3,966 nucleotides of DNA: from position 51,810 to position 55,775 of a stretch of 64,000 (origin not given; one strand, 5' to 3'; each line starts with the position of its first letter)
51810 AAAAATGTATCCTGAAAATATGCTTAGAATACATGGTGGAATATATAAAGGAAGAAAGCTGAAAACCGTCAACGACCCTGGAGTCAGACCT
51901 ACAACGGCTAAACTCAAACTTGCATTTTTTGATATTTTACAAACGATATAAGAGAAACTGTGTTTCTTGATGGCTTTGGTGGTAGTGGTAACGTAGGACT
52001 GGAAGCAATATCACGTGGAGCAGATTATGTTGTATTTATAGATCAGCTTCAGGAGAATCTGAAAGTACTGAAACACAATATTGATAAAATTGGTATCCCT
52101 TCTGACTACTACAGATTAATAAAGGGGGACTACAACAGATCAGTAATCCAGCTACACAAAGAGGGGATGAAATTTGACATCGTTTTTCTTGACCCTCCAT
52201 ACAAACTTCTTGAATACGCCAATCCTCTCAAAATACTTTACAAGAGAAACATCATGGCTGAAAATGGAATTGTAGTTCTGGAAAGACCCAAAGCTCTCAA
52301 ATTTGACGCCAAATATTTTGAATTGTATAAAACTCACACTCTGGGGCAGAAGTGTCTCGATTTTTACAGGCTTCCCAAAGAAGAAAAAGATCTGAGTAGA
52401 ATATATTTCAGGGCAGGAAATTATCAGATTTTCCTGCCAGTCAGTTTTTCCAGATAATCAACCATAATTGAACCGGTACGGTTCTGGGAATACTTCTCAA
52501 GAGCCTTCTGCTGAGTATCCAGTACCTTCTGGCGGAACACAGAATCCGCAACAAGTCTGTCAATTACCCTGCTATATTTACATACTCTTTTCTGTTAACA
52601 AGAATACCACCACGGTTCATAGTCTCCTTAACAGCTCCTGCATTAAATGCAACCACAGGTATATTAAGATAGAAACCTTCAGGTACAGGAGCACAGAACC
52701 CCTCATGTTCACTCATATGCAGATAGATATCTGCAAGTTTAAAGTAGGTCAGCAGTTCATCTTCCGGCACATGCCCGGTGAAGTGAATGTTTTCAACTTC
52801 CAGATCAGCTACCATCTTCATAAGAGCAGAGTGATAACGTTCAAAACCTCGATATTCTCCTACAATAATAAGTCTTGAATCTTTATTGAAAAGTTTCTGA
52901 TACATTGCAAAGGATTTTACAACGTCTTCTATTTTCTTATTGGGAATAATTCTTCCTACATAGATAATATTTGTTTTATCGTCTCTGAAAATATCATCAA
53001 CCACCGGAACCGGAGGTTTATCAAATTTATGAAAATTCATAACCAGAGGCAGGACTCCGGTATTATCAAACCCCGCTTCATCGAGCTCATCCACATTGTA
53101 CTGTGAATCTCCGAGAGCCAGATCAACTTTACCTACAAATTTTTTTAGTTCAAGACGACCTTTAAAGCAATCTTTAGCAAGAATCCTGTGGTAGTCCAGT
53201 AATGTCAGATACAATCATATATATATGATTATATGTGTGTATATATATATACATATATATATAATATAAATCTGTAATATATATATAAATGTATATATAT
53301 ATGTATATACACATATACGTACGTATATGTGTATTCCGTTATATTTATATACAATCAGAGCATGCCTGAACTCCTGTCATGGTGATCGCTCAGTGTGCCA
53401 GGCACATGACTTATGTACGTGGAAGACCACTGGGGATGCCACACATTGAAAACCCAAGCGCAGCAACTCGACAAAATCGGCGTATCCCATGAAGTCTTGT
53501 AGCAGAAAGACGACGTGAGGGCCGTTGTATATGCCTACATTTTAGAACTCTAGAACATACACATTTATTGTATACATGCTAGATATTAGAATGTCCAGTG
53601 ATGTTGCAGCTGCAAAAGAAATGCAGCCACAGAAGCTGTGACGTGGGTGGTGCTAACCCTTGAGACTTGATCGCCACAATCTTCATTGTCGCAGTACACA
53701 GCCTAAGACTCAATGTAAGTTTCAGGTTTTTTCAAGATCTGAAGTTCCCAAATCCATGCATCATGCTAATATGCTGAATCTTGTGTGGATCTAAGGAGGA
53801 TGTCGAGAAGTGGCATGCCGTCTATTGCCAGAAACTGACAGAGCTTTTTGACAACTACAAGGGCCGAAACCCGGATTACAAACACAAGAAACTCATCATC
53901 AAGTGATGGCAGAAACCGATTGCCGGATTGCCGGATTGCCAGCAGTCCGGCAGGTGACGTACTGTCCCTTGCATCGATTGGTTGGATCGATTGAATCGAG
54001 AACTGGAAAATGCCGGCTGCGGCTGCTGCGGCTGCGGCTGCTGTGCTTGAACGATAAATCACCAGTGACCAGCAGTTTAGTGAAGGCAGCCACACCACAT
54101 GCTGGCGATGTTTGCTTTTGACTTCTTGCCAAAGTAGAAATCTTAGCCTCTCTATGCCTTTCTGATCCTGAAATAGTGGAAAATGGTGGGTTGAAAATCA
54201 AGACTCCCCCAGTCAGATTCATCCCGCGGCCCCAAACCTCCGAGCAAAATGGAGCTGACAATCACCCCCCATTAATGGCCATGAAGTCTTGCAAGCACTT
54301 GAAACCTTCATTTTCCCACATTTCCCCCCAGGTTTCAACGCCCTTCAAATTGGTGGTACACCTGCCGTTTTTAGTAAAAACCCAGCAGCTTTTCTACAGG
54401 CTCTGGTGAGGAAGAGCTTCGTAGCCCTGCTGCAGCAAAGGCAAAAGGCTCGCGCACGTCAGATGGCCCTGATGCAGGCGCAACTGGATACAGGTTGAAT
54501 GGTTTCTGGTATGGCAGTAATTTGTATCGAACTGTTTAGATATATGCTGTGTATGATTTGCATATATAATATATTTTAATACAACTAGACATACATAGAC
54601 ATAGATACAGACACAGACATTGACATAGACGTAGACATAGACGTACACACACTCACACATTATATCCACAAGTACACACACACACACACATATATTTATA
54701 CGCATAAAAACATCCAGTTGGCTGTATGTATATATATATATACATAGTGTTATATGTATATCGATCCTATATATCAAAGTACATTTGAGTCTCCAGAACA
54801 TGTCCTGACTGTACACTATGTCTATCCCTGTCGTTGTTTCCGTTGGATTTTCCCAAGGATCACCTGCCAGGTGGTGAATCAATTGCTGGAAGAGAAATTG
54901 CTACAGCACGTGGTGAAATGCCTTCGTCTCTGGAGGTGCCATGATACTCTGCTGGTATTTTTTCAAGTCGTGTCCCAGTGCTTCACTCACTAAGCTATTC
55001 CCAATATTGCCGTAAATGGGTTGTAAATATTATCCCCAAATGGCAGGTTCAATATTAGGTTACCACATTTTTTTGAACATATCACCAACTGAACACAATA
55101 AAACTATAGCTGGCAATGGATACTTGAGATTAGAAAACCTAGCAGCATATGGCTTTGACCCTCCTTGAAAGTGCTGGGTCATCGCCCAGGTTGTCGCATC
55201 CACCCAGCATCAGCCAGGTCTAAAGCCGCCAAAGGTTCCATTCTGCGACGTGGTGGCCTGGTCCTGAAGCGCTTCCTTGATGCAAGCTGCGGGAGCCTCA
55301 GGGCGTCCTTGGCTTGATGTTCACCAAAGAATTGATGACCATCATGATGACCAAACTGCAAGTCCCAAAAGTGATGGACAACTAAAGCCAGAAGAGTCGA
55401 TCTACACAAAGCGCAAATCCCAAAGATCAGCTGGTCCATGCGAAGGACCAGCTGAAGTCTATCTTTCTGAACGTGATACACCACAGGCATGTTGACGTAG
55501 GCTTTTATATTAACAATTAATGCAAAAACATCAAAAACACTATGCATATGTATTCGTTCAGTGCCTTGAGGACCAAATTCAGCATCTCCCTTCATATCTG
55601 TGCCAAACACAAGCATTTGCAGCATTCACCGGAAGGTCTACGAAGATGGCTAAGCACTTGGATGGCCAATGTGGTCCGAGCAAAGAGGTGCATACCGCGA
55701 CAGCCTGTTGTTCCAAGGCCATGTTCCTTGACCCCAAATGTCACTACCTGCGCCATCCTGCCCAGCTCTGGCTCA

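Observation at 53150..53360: Abrupt bacterial-to-eukaryote-like junction that truncates a glycosyltransferase gene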

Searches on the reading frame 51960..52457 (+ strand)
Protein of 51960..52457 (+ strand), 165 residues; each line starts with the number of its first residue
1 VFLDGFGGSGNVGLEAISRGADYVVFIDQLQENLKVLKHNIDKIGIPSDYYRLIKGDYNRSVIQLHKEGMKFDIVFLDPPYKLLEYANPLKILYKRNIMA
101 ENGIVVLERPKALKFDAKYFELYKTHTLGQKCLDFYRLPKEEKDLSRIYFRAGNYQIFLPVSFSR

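Call 9: search_protein_families(library=pfam, proteins=[window:51960-52457:+])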
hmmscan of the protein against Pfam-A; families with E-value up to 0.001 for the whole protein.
window:51960-52457:+ (165 aa): 2 families
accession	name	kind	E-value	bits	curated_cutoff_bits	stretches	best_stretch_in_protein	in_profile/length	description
PF03602.21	Cons_hypoth95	-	1.4e-30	106.8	24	1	2-136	45-181/182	Conserved hypothetical protein 95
PF09445.16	Methyltransf_15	-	9.8e-07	28.9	22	1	2-87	4-87/165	RNA cap guanine-N2 methyltransferase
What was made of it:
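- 51814..52457 (+): RsmD-type 16S rRNA methyltransferase gene (Cons_hypoth95), with a 1-bp deletion (GG to G) at about 51950. Pfam PF03602 (call 9).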

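Call 12: find_encoding_contigs(protein=window:51960-52457:+, flank=10000, max_places=10)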
Protein window:51960-52457:+ (165 aa): no gene with exactly this product is on record in the collection.

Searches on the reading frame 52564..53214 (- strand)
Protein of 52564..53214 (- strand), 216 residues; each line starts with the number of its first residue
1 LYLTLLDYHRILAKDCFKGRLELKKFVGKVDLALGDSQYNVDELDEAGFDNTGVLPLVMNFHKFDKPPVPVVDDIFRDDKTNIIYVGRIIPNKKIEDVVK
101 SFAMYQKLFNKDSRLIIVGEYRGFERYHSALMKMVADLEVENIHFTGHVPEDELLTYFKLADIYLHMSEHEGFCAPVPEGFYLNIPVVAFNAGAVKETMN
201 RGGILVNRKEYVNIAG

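Call 9: search_protein_families(library=pfam, proteins=[window:52564-53214:-])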
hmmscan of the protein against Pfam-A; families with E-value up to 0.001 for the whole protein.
window:52564-53214:- (216 aa): 2 families
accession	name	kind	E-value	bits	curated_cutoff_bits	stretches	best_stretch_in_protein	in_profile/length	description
PF00534.26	Glycos_transf_1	-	7.1e-21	74.9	26.4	1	77-203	12-135/172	Glycosyl transferases group 1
PF13692.12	Glyco_trans_1_4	-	1.7e-18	67.7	27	1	82-209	3-127/142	Glycosyl transferases group 1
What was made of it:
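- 52427..53199 (-): Truncated GT4 glycosyltransferase gene. It keeps residues 100-357 of 357, so the first 99 residues are missing. A 1-bp deletion (GGGG to GGG) at about 52575 shifts the frame. Pfam PF00534/PF13692 (call 9).
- Checked: The minus-strand ORF 52564-53214 hits Pfam Glycos_transf_1 (PF00534, 7e-21) and Glyco_trans_1_4 (call 9).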

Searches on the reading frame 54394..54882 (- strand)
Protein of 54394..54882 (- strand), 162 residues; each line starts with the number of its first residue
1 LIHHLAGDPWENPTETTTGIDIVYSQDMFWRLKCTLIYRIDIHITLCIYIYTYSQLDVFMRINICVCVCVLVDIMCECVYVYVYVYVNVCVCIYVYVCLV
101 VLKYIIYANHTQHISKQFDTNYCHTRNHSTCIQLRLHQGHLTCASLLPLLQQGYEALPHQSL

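Call 10: search_protein_families(library=pfam, proteins=[window:54394-54882:-], max_evalue=0.1)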
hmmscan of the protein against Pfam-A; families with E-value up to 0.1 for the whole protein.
window:54394-54882:- (162 aa): 1 family
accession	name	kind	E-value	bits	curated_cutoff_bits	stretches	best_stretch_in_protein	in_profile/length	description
PF09786.14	CytochromB561_N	-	0.0091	15.4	27.3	1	44-135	14-115/571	Cytochrome B561, N terminal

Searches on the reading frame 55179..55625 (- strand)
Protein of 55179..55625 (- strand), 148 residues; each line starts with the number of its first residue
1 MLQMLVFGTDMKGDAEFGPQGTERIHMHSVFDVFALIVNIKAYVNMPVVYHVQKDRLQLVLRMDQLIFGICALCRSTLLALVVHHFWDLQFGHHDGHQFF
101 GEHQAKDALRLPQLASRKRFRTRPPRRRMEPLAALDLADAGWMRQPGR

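Call 10: search_protein_families(library=pfam, proteins=[window:55179-55625:-], max_evalue=0.1)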
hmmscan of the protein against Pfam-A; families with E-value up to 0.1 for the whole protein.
window:55179-55625:- (148 aa): 0 families

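Call 46: find_encoding_contigs(protein=window:55179-55625:-, flank=10000, max_places=10)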
Protein window:55179-55625:- (148 aa): no gene with exactly this product is on record in the collection.
